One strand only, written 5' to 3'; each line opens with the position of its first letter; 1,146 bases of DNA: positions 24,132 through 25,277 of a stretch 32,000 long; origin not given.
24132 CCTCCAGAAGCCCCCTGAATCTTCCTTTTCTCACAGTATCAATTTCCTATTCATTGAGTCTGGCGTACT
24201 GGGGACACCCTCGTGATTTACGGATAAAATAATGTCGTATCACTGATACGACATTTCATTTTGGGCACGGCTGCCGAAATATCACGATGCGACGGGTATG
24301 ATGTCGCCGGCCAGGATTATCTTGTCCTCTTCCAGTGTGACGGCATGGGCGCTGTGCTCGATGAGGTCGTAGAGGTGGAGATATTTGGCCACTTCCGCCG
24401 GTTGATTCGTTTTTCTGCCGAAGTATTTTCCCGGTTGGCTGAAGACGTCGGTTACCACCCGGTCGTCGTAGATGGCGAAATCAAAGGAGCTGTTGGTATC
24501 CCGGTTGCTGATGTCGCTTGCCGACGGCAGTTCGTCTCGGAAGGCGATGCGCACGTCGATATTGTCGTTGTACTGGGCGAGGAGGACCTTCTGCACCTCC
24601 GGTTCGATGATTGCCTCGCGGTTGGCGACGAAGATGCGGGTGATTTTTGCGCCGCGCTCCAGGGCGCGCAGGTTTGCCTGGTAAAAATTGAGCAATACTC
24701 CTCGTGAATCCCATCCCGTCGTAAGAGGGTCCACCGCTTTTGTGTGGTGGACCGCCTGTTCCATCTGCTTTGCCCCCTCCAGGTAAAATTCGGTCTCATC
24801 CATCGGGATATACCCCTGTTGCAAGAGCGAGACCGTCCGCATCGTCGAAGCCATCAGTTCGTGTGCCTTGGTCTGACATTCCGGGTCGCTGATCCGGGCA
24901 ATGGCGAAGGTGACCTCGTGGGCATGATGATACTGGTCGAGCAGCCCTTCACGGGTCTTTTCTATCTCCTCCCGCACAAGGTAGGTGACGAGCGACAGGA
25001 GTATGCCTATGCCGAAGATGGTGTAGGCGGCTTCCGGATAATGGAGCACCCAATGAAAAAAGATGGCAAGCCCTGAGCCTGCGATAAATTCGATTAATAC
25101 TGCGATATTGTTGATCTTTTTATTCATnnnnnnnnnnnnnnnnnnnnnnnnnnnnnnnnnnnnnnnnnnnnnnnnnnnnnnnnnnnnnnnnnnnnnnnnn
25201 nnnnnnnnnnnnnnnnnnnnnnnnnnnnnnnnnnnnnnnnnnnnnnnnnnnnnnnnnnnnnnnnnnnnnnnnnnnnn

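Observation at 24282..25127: Riboswitch-controlled orphan two-TM protein next to RM and MNT/HEPN genes: a candidate second-messenger-gated membrane effector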

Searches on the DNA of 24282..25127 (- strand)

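Call 13: search_rna_families(sources=[L001, L002, L003, L004, L005], threshold=gathering)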
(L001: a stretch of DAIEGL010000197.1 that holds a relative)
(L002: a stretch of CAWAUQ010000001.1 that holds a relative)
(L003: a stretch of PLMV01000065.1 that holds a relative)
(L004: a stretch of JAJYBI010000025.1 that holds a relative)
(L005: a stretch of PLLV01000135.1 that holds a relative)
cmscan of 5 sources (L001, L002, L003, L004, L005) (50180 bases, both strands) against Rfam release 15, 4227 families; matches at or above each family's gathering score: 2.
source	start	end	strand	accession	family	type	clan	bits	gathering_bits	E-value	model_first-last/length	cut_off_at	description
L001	668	745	+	RF01051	c-di-GMP-I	Cis-reg; riboswitch;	CL00126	50.2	35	6.1e-07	1-87/87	no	c-di-GMP-I riboswitch aptamer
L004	7850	7926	+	RF01051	c-di-GMP-I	Cis-reg; riboswitch;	CL00126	41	35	0.00011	1-87/87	no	c-di-GMP-I riboswitch aptamer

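Call 14: search_rna_families(sources=[L002, L003, L005], threshold=evalue, max_evalue=1)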
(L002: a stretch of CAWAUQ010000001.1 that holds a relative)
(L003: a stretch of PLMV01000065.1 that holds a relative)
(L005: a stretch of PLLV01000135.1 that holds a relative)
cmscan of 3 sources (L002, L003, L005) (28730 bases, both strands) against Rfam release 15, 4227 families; matches with E-value up to 1: 0.
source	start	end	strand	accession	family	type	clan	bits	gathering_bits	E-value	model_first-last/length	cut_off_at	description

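Call 37: search_rna_families(sources=[L008, L010, L012, L013, L014, L015, L007], threshold=gathering)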
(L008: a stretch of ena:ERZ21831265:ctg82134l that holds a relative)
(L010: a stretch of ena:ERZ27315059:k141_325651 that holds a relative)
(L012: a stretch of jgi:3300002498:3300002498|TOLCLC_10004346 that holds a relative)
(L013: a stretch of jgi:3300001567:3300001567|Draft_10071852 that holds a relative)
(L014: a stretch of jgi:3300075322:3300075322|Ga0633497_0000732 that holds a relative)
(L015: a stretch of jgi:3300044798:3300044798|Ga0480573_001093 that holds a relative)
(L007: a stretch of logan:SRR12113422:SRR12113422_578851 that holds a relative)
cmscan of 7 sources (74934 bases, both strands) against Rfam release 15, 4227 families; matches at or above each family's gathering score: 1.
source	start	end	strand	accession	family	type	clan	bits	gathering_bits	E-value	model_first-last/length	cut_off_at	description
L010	13887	13959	-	RF00005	tRNA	Gene; tRNA;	CL00001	72.9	29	5.8e-14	1-71/71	no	tRNA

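Call 95: search_rna_families(sources=[L047, L048, L050, L054, L066, L067, L068, L071, L078, L081, L090, L058, L045], threshold=gathering)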
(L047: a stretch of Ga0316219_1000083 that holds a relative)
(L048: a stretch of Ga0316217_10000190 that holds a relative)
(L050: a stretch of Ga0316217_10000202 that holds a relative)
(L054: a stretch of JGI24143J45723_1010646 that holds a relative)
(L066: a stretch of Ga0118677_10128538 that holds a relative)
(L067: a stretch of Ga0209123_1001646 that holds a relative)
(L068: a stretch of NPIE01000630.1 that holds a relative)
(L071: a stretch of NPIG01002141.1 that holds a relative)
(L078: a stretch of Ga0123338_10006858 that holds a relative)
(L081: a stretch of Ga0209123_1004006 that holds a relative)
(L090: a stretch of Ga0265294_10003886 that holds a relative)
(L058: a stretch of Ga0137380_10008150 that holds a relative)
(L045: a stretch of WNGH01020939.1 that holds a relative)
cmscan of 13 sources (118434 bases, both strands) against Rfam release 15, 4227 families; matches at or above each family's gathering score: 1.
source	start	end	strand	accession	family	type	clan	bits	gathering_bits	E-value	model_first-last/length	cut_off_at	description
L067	11151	11226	+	RF01051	c-di-GMP-I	Cis-reg; riboswitch;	CL00126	55.4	35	7.6e-08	1-87/87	no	c-di-GMP-I riboswitch aptamer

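Call 96: search_rna_families(sources=[L047, L048, L050, L054, L066, L067], threshold=evalue, max_evalue=10, show_alignments=3)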
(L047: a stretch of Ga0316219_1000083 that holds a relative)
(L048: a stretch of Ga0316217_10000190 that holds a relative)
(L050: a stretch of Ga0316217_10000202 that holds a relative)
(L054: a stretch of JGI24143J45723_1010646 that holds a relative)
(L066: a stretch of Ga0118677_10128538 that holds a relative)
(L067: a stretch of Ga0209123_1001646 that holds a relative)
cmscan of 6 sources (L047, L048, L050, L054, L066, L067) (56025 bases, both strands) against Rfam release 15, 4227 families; matches with E-value up to 10: 12.
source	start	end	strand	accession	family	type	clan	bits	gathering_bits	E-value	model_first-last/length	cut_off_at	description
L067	11152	11227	+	RF03167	c-di-GMP-I-GGC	Cis-reg; riboswitch;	CL00126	56.9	59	8.2e-11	1-80/80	no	c-di-GMP-I-GGC riboswitch aptamer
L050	5857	5931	+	RF03167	c-di-GMP-I-GGC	Cis-reg; riboswitch;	CL00126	38.1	59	1.9e-05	1-80/80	no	c-di-GMP-I-GGC riboswitch aptamer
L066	1020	1093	+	RF03167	c-di-GMP-I-GGC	Cis-reg; riboswitch;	CL00126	34.9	59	0.00017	1-80/80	no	c-di-GMP-I-GGC riboswitch aptamer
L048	5851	5928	+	RF03167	c-di-GMP-I-GGC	Cis-reg; riboswitch;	CL00126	33.9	59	0.00033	1-80/80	no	c-di-GMP-I-GGC riboswitch aptamer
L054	1509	1582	+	RF03167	c-di-GMP-I-GGC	Cis-reg; riboswitch;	CL00126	29.8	59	0.0047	1-80/80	no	c-di-GMP-I-GGC riboswitch aptamer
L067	5858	5932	+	RF03167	c-di-GMP-I-GGC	Cis-reg; riboswitch;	CL00126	26.6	59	0.04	1-80/80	no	c-di-GMP-I-GGC riboswitch aptamer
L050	12653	12764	-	RF01955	NEAT1_1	Gene; lncRNA;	-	24.2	50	2.7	1-122/122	no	Nuclear enriched abundant transcript 1 conserved region 1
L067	8860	8942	+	RF00391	RtT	Cis-reg;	-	23.8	45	2.6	1-130/130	no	RtT RNA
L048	2129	2178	-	RF03766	mir-3155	Gene; miRNA;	-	23.7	70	1.8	1-56/56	no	mir-3155 microRNA precursor family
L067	11359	11397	-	RF01370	CRISPR-DR57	Gene; CRISPR;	-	21.3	39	3.7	1-37/37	no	CRISPR RNA direct repeat element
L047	10804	10873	+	RF01696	Chlorobi-1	Gene; sRNA;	-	17.8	50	3.1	1-67/67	no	Chlorobi-1 RNA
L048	905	986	-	RF02219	ZNRD1-AS1_2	Gene; lncRNA;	-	17.6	60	7.1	1-76/76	no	ZNRD1 antisense RNA 1 conserved region 2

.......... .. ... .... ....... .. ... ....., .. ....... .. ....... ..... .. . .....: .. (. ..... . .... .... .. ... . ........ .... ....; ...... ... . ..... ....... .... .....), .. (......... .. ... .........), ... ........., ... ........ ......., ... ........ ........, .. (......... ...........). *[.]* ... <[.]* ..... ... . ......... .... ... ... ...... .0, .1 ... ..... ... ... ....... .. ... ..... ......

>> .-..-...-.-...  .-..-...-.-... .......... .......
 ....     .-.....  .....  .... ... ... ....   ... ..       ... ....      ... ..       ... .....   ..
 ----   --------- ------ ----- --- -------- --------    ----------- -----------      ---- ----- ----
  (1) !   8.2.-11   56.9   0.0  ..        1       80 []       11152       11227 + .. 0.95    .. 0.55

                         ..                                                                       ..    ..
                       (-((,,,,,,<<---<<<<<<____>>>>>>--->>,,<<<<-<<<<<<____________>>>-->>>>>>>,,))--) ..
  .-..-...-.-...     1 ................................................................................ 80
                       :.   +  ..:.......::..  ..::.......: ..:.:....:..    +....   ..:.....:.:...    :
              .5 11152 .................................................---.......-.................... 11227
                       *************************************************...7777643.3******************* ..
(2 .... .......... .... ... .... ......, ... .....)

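Call 98: search_rna_families(sources=[L016, L017, L019, L029, L038, L042, L043, L051, L053, L061, L064, L070, L072, L073, L075, L080, L082, L086, L091, L093], threshold=gathering)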
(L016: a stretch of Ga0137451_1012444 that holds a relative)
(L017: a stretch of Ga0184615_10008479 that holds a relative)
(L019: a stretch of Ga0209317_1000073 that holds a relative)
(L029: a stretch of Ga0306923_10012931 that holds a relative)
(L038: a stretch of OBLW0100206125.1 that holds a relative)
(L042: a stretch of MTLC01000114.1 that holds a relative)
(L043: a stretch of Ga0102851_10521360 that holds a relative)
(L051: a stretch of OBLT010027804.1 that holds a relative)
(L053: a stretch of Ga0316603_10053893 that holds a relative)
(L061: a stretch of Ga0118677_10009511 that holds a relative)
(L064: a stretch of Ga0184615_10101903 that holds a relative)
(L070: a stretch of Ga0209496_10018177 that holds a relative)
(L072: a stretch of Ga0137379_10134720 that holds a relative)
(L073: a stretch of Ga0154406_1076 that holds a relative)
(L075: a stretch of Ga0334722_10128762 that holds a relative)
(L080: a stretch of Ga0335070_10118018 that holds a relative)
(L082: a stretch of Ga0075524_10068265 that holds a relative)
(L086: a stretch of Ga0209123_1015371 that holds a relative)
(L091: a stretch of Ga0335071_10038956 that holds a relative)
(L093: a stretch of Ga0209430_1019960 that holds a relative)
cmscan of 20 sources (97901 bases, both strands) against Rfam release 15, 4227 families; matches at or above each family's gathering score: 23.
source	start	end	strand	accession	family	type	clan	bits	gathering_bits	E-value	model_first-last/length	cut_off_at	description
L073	303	374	-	RF00005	tRNA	Gene; tRNA;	CL00001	58.9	29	5.3e-10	1-71/71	no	tRNA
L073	4902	4978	+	RF01051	c-di-GMP-I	Cis-reg; riboswitch;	CL00126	51.6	35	5.3e-07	1-87/87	no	c-di-GMP-I riboswitch aptamer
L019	5827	5904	+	RF01051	c-di-GMP-I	Cis-reg; riboswitch;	CL00126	50.7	35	8.8e-07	1-87/87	no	c-di-GMP-I riboswitch aptamer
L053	697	772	+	RF01051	c-di-GMP-I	Cis-reg; riboswitch;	CL00126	48.7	35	2.8e-06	1-87/87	no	c-di-GMP-I riboswitch aptamer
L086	2419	2494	+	RF01051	c-di-GMP-I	Cis-reg; riboswitch;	CL00126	47.3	35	6e-06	1-87/87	no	c-di-GMP-I riboswitch aptamer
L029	4857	4932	+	RF01051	c-di-GMP-I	Cis-reg; riboswitch;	CL00126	47.2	35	6.3e-06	1-87/87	no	c-di-GMP-I riboswitch aptamer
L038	264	338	+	RF01051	c-di-GMP-I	Cis-reg; riboswitch;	CL00126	47.2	35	6.2e-06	1-87/87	no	c-di-GMP-I riboswitch aptamer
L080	1813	1889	+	RF01051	c-di-GMP-I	Cis-reg; riboswitch;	CL00126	46.5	35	9.4e-06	1-87/87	no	c-di-GMP-I riboswitch aptamer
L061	5812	5888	+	RF01051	c-di-GMP-I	Cis-reg; riboswitch;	CL00126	45.3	35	1.9e-05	1-87/87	no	c-di-GMP-I riboswitch aptamer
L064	357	432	+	RF01051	c-di-GMP-I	Cis-reg; riboswitch;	CL00126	44.6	35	2.8e-05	1-87/87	no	c-di-GMP-I riboswitch aptamer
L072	825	901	+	RF01051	c-di-GMP-I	Cis-reg; riboswitch;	CL00126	44.3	35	3.2e-05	1-87/87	no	c-di-GMP-I riboswitch aptamer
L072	2024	2100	+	RF01051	c-di-GMP-I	Cis-reg; riboswitch;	CL00126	44.1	35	3.5e-05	1-87/87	no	c-di-GMP-I riboswitch aptamer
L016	709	785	+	RF01051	c-di-GMP-I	Cis-reg; riboswitch;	CL00126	43.7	35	4.6e-05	1-87/87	no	c-di-GMP-I riboswitch aptamer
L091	3238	3315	+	RF01051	c-di-GMP-I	Cis-reg; riboswitch;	CL00126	42.6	35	8.6e-05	1-87/87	no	c-di-GMP-I riboswitch aptamer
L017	461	536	+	RF01051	c-di-GMP-I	Cis-reg; riboswitch;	CL00126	42.4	35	9.2e-05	1-87/87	no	c-di-GMP-I riboswitch aptamer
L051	1293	1369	+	RF01051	c-di-GMP-I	Cis-reg; riboswitch;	CL00126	42.4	35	9.4e-05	1-87/87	no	c-di-GMP-I riboswitch aptamer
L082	276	352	+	RF01051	c-di-GMP-I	Cis-reg; riboswitch;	CL00126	41.2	35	0.00019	1-87/87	no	c-di-GMP-I riboswitch aptamer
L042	6966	7042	+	RF01051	c-di-GMP-I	Cis-reg; riboswitch;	CL00126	40.5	35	0.00027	1-87/87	no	c-di-GMP-I riboswitch aptamer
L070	76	152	+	RF01051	c-di-GMP-I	Cis-reg; riboswitch;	CL00126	40.4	35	0.0003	1-87/87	no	c-di-GMP-I riboswitch aptamer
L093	614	690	+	RF01051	c-di-GMP-I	Cis-reg; riboswitch;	CL00126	39.8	35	0.0004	1-87/87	no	c-di-GMP-I riboswitch aptamer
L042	5837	5913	+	RF01051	c-di-GMP-I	Cis-reg; riboswitch;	CL00126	38.7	35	0.00077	1-87/87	no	c-di-GMP-I riboswitch aptamer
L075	385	461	+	RF01051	c-di-GMP-I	Cis-reg; riboswitch;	CL00126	38.6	35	0.00081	1-87/87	no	c-di-GMP-I riboswitch aptamer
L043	21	97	+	RF01051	c-di-GMP-I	Cis-reg; riboswitch;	CL00126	38.1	35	0.001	1-87/87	no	c-di-GMP-I riboswitch aptamer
